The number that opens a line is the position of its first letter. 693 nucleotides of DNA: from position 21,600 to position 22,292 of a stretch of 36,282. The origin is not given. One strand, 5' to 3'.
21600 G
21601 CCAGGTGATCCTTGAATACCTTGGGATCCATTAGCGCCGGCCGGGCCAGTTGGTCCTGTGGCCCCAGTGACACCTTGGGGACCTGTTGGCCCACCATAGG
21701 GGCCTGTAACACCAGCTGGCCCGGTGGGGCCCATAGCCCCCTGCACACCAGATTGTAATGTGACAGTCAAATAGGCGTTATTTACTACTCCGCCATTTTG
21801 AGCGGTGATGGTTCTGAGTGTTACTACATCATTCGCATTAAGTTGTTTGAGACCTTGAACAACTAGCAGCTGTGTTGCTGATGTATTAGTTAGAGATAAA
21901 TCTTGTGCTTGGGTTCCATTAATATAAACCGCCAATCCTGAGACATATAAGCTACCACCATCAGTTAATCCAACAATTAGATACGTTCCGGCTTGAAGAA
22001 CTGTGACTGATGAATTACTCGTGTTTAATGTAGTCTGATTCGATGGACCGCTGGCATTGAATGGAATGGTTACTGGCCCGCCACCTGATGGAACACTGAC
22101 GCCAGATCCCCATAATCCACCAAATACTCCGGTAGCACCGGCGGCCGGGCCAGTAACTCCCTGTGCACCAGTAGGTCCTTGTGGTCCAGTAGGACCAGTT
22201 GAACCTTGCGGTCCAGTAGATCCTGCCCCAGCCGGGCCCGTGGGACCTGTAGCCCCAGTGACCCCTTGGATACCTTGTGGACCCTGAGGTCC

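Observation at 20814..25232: Beads-on-a-string fibre: five collagen triple-helix tracts alternating with five paralogous C1q/TNF-like domains in one 1472-aa protein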

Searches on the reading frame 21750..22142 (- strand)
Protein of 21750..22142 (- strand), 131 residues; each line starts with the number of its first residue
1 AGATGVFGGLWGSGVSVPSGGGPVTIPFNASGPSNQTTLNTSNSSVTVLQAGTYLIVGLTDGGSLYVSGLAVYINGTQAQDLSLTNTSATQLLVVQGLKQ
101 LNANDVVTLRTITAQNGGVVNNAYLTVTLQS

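Call 12: search_protein_families(library=pfam, proteins=[window:21750-22142:-], max_evalue=10)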
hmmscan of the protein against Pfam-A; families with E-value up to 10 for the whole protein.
seq(131 aa): 4 families
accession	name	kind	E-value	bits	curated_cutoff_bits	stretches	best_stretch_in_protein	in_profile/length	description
PF18573.7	BclA_C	-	3.2e-07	30.7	38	1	22-127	16-124/128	BclA C-terminal domain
PF17996.7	CE2_N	-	0.0025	18.3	27.9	1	36-101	12-74/108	Carbohydrate esterase 2 N-terminal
PF25523.1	Ig_RIMBP2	-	0.036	14.5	27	1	66-116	39-88/105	RIMBP2-like, immunoglobulin-like domain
PF24312.1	Ig-like_POM152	-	0.045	14.6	27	1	23-61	34-76/89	Nucleoporin POM152, Ig-like domain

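Call 13: search_solved_structures(query=window:21750-22142:-, max_evalue=10, show_alignments=2)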
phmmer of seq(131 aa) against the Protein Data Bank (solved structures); distinct sequences matched with E-value up to 10: 17.
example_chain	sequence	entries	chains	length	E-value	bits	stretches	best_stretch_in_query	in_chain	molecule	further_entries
2q8o_A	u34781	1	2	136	0.0051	20.2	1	31-126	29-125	GITR ligand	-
2qdn_A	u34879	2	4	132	0.012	19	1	31-111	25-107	GITR ligand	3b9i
7khx_B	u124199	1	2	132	0.012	19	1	32-111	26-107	Tumor necrosis factor ligand superfamily member 18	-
3fc0_A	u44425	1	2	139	0.014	18.8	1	31-111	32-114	GITR ligand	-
7e57_A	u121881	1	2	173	0.024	18.1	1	32-111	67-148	Tumor necrosis factor ligand superfamily member 18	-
4db5_A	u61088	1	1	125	0.2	15.1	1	22-128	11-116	Tumor necrosis factor ligand superfamily member 18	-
4g4f_A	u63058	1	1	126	0.4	14.1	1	44-128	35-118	Tumor necrosis factor ligand superfamily member 18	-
2r30_A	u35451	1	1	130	0.49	13.8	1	40-128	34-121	Tumor necrosis factor ligand superfamily member 18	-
7khd_A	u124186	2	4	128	0.85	13.1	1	40-128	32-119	Tumor necrosis factor ligand superfamily member 18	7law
2q1m_A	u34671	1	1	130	0.89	13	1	40-128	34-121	Tumor necrosis factor ligand superfamily member 18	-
3b93_A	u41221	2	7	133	0.94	12.9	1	40-128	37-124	Tumor necrosis factor ligand superfamily member 18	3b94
4e4s_A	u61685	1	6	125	1.3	12.5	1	35-125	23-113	Tumor necrosis factor ligand superfamily member 18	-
3ve7_A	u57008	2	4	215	1.6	12.2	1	31-103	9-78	Orotidine-5'-phosphate decarboxylase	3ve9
9t9r_H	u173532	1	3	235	2.4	11.6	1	14-92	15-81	Spike (GP13)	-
5o4u_A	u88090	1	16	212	2.8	11.4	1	32-88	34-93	Flagellin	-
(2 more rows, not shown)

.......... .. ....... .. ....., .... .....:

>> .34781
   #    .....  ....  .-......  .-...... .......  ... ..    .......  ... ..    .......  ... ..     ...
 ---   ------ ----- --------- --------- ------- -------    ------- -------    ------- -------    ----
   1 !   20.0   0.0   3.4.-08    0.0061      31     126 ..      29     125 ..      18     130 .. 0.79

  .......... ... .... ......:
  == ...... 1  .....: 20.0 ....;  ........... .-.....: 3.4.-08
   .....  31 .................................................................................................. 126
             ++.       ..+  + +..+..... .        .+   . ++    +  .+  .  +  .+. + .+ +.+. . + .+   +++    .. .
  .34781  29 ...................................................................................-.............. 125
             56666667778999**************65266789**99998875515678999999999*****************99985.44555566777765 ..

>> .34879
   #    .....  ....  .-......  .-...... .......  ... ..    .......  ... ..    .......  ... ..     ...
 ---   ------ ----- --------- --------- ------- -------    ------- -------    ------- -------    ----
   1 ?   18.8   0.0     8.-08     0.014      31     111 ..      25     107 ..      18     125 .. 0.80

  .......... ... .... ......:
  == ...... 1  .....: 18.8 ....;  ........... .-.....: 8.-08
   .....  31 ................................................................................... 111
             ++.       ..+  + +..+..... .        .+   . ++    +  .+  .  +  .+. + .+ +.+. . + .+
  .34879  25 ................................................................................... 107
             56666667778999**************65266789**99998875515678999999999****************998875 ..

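Call 14: find_homologous_proteins(query=window:21750-22142:-, max_evalue=0.001)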
Query seq(131 aa): 51 candidates shared short words with the query, none scored E <= 0.001.

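Call 17: search_solved_structures(query=A1, max_evalue=10, show_alignments=2)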
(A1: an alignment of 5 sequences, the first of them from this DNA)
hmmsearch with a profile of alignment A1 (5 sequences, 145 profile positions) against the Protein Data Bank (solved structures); distinct sequences matched with E-value up to 10: 7.
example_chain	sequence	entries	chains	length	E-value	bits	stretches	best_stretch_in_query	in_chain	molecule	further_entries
2q8o_A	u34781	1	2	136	0.025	18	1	37-127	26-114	GITR ligand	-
3fc0_A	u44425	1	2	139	0.026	17.9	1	27-127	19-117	GITR ligand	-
2qdn_A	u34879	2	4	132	0.03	17.7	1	38-127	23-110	GITR ligand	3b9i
7khx_B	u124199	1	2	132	0.034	17.5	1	40-127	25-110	Tumor necrosis factor ligand superfamily member 18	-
7e57_A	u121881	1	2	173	0.055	16.9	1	37-127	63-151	Tumor necrosis factor ligand superfamily member 18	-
7y7a_R7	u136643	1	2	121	0.17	15.3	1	17-99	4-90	PsaR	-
2knb_A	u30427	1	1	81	0.59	13.5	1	96-140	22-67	E3 ubiquitin-protein ligase parkin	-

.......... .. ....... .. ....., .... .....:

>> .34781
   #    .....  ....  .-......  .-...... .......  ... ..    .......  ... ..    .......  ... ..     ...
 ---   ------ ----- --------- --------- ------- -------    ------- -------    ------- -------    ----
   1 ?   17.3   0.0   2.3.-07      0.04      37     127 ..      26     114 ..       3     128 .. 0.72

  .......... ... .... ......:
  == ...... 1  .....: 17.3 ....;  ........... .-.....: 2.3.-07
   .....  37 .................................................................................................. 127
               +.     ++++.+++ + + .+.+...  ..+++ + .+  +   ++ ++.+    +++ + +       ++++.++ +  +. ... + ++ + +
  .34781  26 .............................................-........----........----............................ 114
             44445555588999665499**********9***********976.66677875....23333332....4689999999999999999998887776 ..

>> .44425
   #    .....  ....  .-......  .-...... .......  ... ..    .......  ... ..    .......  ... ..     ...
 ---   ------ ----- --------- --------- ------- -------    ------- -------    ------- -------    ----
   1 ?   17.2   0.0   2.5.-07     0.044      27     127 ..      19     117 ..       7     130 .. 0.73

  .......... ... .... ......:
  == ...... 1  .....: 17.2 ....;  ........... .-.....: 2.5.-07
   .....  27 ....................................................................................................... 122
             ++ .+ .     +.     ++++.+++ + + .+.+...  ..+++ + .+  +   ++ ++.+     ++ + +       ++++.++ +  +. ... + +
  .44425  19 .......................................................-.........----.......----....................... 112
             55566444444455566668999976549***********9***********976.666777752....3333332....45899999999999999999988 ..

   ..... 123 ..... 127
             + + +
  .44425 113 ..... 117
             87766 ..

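Call 21: search_dna_similar(query=window:21750-22142:-, collection=phages, mode=protein, max_evalue=1, max_rows=20)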
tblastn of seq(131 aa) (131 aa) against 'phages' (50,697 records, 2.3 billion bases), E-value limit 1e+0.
No match.

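Call 34: search_protein_representatives(alignment_id=A2)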
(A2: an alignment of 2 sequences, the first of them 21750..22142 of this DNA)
Query: 2 sequences, 146 profile positions. Proteins with E-value up to 0.001 (for the whole library): 49; up to 1e-10: 2; up to 1e-30: 0. The best 49 are listed.
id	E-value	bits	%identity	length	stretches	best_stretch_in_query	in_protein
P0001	2.4e-15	72.8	-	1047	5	5-138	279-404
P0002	1.0e-10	57.8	-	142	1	6-145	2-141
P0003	5.1e-09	52.3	-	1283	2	6-128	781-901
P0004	2.8e-08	49.9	-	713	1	2-140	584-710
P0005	1.5e-07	47.5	-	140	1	5-128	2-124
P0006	6.5e-07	45.5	-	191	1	6-128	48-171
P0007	8.6e-07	45.1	-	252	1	7-135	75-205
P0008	1.8e-06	44.0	-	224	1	6-134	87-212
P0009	2.3e-06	43.7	-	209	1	5-128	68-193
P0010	3.0e-06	43.3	-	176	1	18-136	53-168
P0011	4.1e-06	42.9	-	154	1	4-128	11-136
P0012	2.4e-05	40.4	-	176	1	4-120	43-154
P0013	3.0e-05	40.1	-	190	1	6-130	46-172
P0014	3.3e-05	39.9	-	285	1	26-138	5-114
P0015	3.6e-05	39.8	-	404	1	5-125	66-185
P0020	1.2e-04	38.1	-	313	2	30-132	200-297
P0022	1.5e-04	37.8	-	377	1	23-136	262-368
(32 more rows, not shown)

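Call 36: search_protein_families(library=pfam, proteins=[P0001, P0002, P0003, P0004, P0005, P0006, P0007, P0008, P0020, P0022], max_evalue=0.1)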
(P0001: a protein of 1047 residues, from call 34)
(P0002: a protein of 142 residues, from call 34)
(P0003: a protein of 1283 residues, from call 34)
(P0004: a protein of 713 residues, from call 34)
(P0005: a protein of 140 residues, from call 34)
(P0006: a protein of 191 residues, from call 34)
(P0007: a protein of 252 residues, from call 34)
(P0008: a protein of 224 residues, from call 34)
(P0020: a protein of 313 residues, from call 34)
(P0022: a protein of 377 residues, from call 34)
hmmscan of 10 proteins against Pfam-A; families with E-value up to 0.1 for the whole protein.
P0001 (1047 aa): 3 families
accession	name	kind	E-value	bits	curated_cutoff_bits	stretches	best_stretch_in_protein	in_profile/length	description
PF01391.23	Collagen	-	2.2e-31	107.8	27.2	6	590-642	1-53/60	Collagen triple helix repeat (20 copies)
PF18573.7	BclA_C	-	9.6e-17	61.5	38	3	912-1021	3-103/128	BclA C-terminal domain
PF01052.25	FliMN_C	-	0.081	13.3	23.8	0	358-387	7-35/73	Type III flagellar switch regulator (C-ring) FliN C-term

P0002 (142 aa): 2 families
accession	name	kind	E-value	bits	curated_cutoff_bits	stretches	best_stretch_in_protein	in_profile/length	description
PF18573.7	BclA_C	-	0.0021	18.4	38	1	25-91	21-81/128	BclA C-terminal domain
PF21722.4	Gly_rich_2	-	0.054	13.9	24.3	1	34-101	47-118/226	Glycine-rich domain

P0003 (1283 aa): 4 families
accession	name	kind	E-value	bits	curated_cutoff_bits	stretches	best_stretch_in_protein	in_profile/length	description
PF01391.23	Collagen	-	1.5e-18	66.7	27.2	4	672-729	1-58/60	Collagen triple helix repeat (20 copies)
PF12708.12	Pect-lyase_RHGA_epim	-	4.2e-13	50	27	1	11-90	2-64/213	Rhamnogalacturonase A/epimerase, pectate lyase-like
PF00386.27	C1q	-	5.5e-08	33.5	23.7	2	461-542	31-107/127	C1q domain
PF10877.13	DUF2671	-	0.084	13.2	23.2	0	865-891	32-58/89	Protein of unknown function (DUF2671)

P0004 (713 aa): 1 family
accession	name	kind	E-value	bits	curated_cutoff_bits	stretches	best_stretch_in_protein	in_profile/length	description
PF19565.4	DUF6087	-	0.00049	20.8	27.1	0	245-271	35-59/99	Family of unknown function (DUF6087)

P0005 (140 aa): 1 family
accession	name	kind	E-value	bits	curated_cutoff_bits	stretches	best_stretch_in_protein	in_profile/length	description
PF18573.7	BclA_C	-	8.7e-08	32.5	38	1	16-124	10-112/128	BclA C-terminal domain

P0006 (191 aa): 2 families
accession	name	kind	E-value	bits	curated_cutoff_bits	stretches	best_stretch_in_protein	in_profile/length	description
PF18573.7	BclA_C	-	5.4e-07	30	38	1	65-165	13-105/128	BclA C-terminal domain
PF10988.14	DUF2807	-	0.029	14.6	24.2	0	133-172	115-154/181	Putative auto-transporter adhesin, head GIN domain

P0007 (252 aa): 0 families

P0008 (224 aa): 1 family
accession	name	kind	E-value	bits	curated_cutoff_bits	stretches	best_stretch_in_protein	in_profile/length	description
PF18573.7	BclA_C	-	1.6e-05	25.2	38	1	90-212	3-116/128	BclA C-terminal domain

P0020 (313 aa): 2 families
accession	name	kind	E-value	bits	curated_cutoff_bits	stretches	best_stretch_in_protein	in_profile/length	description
PF00229.24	TNF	-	1.5e-05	25.4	23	0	213-290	20-109/127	TNF(Tumour Necrosis Factor) family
PF18573.7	BclA_C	-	3.5e-05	24.1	38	2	203-294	28-112/128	BclA C-terminal domain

P0022 (377 aa): 1 family
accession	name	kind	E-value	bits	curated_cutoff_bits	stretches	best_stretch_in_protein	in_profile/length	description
PF09956.15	Phage_cement_2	-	1.4e-07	32.2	24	1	86-205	7-101/103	Phage cement protein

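Call 47: search_solved_structures(query=A3, max_evalue=1, show_alignments=1)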
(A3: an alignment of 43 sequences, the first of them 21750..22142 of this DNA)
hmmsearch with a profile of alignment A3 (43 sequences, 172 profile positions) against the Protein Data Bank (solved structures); distinct sequences matched with E-value up to 1: 43.
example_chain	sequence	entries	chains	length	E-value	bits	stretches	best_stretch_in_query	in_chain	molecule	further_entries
7r1m_A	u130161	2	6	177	3.2e-05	26.6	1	22-170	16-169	Exosporium protein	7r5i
8d02_A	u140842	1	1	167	0.0003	23.4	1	27-169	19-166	BxpB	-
4qq2_A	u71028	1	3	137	0.00053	22.6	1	69-164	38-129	C1q-related factor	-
9lkk_A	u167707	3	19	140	0.00056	22.5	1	69-164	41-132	C1q-related factor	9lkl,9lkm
9h3d_D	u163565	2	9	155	0.00061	22.4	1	72-169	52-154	Exosporium protein ExsF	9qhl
4d7y_A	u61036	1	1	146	0.00061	22.4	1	69-164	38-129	C1Q-RELATED FACTOR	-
4db5_A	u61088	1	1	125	0.00084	22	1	72-157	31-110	Tumor necrosis factor ligand superfamily member 18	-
8qpx_A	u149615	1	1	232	0.0024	20.5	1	85-143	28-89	Receptor tyrosine kinase (Fragment)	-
8ovq_A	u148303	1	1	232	0.003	20.2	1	85-143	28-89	Cell recognition molecule, long form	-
4e4s_A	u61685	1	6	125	0.0045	19.6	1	70-153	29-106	Tumor necrosis factor ligand superfamily member 18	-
9n6a_A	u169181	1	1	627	0.01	18.5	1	42-97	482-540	Green fluorescent protein,Minor tail protein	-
1gr3_A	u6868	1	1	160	0.019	17.5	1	69-158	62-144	COLLAGEN X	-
9k09_A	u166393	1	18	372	0.027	17.1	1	42-168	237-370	Tail fiber protein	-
2q8o_A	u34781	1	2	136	0.032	16.8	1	65-152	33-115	GITR ligand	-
7khx_B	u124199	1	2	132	0.033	16.8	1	65-152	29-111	Tumor necrosis factor ligand superfamily member 18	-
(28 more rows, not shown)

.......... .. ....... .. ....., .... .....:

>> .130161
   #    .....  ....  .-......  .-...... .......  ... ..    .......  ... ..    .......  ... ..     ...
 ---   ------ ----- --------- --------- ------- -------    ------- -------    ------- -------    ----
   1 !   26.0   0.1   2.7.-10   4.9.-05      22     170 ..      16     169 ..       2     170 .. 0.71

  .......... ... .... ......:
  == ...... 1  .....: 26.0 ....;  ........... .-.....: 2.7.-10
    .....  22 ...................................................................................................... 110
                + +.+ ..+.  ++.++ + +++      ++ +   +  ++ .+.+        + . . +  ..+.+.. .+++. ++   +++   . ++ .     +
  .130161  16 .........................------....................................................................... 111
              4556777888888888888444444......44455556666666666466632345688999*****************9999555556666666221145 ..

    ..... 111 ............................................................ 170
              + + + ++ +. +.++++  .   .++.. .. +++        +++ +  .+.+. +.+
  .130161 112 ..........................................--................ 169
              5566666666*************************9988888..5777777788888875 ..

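Call 48: find_homologous_proteins(query=A3, max_evalue=0.001)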
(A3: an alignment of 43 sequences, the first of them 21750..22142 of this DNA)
Query A3 (43 sequences) (131 aa, profile of the alignment): 15 proteins with E <= 0.001 among 7049 candidates.
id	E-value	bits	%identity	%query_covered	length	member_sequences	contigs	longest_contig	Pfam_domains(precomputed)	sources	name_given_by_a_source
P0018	1.9e-39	153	27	64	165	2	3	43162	-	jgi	jgi:hypothetical protein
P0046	1.5e-32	130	24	82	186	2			-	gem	-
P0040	6.0e-32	128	-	-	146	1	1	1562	-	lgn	-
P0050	2.6e-28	116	26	43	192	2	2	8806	-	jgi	jgi:hypothetical protein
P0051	1.3e-14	72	27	17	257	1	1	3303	PF26696.1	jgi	jgi:hypothetical protein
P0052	2.8e-10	58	33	64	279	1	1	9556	PF18573.8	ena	-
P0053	5.4e-9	54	23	43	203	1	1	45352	PF01391.24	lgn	-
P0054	8.1e-9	53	34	65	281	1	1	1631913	PF01391.24,PF18573.8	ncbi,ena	-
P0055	1.4e-8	52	35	52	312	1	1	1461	-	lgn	-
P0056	1.6e-6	46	32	52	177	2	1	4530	PF18573.8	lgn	-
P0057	1.7e-6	45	34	37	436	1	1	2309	PF01391.24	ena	-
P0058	1.8e-6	45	29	34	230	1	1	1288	-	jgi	jgi:hypothetical protein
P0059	7.6e-6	43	30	46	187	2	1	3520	-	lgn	-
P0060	2.6e-4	38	31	47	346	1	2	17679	-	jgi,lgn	jgi:hypothetical protein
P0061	3.6e-4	38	28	62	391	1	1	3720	-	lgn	-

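Call 49: find_encoding_contigs(protein=P0001, flank=10000, max_places=4)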
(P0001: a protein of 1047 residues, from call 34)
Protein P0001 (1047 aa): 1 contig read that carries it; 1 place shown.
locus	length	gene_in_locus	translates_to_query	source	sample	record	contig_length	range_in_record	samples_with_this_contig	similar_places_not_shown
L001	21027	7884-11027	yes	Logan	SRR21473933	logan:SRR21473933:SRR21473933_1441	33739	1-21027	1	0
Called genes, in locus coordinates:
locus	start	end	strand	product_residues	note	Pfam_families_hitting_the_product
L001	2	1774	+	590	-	?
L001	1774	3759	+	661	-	-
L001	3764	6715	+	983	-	-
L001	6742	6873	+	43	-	-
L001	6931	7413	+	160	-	-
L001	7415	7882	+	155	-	-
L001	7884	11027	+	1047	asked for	PF01391:Collagen (faint), PF18573:BclA_C (weak)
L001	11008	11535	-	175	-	-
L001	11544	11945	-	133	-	-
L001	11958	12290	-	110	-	-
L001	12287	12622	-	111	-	-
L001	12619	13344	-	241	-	-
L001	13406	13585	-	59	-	-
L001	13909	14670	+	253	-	PF08281:Sigma70_r4_2 (weak)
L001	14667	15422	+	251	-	-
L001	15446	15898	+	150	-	-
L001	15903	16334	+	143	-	-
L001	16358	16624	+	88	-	-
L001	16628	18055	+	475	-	PF03354:TerL_ATPase (faint), PF03237:Terminase_6N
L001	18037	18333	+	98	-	-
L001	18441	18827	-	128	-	-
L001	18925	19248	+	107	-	-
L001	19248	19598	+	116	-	PF24729:Acb2_Tad1_hairpin (weak)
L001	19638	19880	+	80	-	-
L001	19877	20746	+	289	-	-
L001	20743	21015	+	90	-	-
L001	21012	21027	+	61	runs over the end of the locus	-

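Call 50: find_related_loci(query=P0001, collection=viral_contigs, flank=10000)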
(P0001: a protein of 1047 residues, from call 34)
Query P0001 (1047 aa) in viral_contigs; peptide patterns used: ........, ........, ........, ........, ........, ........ (x = any residue, [..] = any of these).
2 stretches matched a pattern, but none encodes a relative of the query by tblastn (E <= 1e-3).

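Call 71: find_encoding_contigs(protein=P0003, flank=8000, max_places=3)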
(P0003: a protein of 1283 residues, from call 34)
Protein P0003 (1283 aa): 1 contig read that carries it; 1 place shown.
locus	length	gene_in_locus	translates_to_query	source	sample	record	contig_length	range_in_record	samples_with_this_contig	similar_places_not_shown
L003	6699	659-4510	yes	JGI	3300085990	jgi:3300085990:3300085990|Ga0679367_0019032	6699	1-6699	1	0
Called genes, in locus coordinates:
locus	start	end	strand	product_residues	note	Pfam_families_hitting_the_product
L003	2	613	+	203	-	?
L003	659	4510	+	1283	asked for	PF12708:Pect-lyase_RHGA_epim, PF00386:C1q (faint), PF01391:Collagen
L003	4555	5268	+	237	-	-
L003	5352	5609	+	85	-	-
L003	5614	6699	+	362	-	?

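Call 72: find_encoding_contigs(protein=P0015, flank=8000, max_places=3)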
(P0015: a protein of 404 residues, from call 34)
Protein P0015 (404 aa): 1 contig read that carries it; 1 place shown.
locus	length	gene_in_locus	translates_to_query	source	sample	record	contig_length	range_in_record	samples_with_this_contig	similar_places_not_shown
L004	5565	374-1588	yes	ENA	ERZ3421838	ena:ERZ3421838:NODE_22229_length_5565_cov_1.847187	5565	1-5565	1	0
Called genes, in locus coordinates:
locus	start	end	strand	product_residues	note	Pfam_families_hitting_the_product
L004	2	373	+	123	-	?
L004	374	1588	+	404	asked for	PF01391:Collagen (weak)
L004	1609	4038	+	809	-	-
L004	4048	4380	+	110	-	-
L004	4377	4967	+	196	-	PF01391:Collagen (weak)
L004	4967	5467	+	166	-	-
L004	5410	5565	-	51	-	?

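Call 84: search_dna_similar(query=P0005, collection=phages, mode=protein, max_evalue=1, max_rows=15)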
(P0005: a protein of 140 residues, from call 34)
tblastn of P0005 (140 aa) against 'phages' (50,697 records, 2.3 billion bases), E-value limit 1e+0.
Records with a match: 2; places in all: 2; records where one place covers at least 80% of the query: 0.
Best place of each record, by identity: <60% 2.
By first word of the organism name: Serratia 2.
By host as written in the record: Serratia marcescens 1; Serratia marcescens IMBG291 1.
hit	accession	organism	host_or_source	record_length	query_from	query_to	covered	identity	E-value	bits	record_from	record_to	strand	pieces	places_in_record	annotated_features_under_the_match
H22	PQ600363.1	Serratia phage WSPA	Serratia marcescens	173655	39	137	71%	26.4%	2e-1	37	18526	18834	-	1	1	fibritin neck whiskers protein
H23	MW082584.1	Serratia phage 4S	Serratia marcescens IMBG291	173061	39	123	61%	27.6%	7e-2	38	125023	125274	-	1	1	fibritin neck whiskers protein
